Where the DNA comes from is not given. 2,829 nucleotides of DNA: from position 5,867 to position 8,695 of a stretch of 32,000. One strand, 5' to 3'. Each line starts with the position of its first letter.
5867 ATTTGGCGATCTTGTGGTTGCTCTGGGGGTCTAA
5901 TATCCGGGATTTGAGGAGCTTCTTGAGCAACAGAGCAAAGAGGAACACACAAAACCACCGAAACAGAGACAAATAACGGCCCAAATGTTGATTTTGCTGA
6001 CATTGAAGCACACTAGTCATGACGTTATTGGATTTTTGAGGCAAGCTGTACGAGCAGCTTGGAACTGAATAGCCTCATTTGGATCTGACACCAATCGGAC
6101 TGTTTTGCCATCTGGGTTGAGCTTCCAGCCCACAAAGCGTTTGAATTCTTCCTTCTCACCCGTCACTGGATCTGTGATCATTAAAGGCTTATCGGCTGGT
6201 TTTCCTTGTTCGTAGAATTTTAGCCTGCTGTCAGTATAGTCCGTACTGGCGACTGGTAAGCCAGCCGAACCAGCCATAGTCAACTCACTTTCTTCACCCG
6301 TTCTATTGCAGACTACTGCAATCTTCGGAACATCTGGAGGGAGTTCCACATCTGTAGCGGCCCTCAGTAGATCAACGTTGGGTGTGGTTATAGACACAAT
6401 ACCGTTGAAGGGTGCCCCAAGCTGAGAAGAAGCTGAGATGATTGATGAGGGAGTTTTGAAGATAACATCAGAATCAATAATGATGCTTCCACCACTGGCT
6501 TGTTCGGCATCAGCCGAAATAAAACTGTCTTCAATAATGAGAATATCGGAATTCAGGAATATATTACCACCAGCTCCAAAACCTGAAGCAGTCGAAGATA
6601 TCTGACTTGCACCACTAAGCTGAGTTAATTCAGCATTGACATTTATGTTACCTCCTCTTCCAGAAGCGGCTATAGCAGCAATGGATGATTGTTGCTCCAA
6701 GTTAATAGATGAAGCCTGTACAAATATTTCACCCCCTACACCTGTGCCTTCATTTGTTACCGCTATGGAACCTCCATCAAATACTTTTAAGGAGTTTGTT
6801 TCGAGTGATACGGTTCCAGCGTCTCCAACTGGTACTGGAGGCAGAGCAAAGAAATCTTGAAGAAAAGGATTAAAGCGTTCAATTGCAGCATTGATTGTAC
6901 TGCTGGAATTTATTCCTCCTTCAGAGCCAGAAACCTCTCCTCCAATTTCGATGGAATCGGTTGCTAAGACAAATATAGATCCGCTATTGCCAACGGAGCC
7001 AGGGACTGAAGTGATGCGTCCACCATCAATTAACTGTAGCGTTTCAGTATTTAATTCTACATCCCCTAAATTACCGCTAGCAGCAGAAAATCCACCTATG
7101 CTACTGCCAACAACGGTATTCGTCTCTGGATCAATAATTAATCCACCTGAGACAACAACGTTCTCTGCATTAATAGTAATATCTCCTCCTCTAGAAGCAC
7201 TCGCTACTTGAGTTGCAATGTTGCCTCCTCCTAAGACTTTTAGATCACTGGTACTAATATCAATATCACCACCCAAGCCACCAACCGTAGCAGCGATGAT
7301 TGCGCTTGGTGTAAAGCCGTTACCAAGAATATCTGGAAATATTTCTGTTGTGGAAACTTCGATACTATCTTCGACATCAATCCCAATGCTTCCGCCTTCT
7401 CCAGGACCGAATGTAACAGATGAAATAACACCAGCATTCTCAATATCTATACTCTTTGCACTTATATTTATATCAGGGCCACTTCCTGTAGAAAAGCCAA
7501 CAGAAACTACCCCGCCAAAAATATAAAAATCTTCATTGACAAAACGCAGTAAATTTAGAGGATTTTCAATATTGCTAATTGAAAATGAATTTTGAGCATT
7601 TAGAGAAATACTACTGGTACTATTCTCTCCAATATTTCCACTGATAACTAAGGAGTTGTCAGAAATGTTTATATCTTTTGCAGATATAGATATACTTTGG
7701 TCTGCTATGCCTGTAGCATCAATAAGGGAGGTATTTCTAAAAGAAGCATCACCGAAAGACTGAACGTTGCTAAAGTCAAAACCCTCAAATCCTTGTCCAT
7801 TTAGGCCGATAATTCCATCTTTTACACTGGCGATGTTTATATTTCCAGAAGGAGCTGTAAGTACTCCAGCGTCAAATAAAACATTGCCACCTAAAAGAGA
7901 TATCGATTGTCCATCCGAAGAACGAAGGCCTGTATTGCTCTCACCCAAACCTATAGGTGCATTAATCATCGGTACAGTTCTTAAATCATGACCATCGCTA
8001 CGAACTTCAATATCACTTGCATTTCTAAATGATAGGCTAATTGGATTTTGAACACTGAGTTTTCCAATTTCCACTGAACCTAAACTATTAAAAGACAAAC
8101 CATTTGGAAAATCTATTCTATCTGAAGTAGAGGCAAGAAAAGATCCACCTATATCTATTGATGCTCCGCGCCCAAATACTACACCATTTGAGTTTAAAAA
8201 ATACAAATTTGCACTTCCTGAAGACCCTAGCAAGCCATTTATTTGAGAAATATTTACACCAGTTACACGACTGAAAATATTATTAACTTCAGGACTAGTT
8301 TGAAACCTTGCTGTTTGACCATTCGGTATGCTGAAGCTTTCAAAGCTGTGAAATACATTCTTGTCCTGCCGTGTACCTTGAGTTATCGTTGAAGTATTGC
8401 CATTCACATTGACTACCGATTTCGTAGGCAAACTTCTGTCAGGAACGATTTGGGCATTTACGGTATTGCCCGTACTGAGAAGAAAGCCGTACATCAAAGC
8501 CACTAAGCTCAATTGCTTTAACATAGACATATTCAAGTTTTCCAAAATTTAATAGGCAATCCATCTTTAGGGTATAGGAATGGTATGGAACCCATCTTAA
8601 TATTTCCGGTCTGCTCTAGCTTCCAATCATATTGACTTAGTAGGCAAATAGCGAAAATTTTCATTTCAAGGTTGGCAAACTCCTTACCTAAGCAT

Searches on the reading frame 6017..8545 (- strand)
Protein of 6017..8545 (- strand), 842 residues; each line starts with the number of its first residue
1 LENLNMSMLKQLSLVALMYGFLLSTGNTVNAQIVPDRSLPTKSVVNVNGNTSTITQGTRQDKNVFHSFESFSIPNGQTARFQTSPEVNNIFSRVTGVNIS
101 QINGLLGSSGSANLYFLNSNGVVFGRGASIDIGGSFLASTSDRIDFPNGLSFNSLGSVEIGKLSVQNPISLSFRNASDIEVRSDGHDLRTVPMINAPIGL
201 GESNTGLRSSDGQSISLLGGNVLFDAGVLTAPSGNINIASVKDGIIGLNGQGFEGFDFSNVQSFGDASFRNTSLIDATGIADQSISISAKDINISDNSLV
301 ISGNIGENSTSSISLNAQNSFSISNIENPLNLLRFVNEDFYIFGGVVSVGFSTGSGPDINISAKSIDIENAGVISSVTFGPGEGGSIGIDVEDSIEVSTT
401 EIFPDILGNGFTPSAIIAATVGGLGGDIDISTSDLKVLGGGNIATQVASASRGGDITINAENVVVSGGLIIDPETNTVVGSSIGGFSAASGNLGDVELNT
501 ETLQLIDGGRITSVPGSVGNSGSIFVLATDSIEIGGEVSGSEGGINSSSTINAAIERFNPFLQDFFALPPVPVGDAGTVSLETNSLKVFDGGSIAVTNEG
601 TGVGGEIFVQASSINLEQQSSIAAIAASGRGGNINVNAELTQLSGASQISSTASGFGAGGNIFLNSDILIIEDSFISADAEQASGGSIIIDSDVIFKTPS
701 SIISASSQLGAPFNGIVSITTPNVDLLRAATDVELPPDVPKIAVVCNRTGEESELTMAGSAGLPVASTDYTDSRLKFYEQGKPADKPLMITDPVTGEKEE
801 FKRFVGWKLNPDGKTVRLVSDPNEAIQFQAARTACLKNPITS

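Call 15: search_protein_families(library=pfam, proteins=[window:6017-8545:-], max_evalue=0.01)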
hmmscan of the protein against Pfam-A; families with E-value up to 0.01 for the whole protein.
window:6017-8545:- (842 aa): 1 family
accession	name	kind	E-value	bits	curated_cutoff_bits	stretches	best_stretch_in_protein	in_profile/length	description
PF05860.19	TPS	-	7.2e-49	167.4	33.5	1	31-281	1-242/252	TPS secretion domain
